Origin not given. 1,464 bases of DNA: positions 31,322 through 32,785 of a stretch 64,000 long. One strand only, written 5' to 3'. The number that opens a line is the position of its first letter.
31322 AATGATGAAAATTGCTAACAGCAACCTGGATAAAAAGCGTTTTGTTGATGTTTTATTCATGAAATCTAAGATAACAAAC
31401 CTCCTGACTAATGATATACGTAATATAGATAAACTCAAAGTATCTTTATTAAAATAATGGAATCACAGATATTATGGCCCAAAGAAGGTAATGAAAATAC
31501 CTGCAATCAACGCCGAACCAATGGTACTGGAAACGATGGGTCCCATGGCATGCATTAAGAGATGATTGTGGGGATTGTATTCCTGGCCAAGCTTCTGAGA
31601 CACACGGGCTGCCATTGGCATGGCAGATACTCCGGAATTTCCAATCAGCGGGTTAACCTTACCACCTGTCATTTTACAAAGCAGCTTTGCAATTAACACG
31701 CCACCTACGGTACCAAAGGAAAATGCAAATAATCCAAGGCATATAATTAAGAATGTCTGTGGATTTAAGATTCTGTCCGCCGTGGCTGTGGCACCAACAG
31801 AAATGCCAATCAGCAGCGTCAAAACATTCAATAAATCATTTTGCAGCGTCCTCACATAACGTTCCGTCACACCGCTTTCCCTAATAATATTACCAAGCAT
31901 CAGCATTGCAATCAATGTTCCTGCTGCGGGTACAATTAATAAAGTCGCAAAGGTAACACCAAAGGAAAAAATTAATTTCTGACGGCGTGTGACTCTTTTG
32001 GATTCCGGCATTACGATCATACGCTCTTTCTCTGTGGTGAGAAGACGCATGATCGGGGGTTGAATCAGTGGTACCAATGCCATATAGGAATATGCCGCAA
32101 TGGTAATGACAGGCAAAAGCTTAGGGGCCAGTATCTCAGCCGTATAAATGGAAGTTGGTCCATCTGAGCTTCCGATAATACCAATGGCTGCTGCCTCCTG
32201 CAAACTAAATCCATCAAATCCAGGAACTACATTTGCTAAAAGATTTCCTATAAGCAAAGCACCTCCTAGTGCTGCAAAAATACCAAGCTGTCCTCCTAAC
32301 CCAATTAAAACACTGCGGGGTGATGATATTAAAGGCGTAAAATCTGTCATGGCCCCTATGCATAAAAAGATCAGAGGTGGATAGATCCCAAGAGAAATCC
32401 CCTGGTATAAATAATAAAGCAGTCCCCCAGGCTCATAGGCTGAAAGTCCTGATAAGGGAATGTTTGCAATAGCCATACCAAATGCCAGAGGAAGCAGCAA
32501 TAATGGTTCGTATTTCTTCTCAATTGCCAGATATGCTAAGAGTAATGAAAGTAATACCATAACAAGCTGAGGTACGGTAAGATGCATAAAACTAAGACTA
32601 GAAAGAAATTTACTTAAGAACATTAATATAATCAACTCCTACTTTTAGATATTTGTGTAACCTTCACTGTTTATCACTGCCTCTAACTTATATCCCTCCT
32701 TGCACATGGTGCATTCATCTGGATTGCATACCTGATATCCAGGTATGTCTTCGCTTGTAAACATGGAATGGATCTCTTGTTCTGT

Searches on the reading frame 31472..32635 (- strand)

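Call 5: search_protein_families(library=pfam, proteins=[window:31472-32635:-], max_evalue=0.01)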
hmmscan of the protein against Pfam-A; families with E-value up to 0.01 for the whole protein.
window:31472-32635:- (387 aa): 2 families
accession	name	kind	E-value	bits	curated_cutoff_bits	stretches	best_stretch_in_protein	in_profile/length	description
PF03977.18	OAD_beta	-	2.6e-137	458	31.6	1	23-385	2-349/349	Na+-transporting oxaloacetate decarboxylase beta subunit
PF01040.23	UbiA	-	0.0013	18.5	34.2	1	209-309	59-157/250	UbiA prenyltransferase family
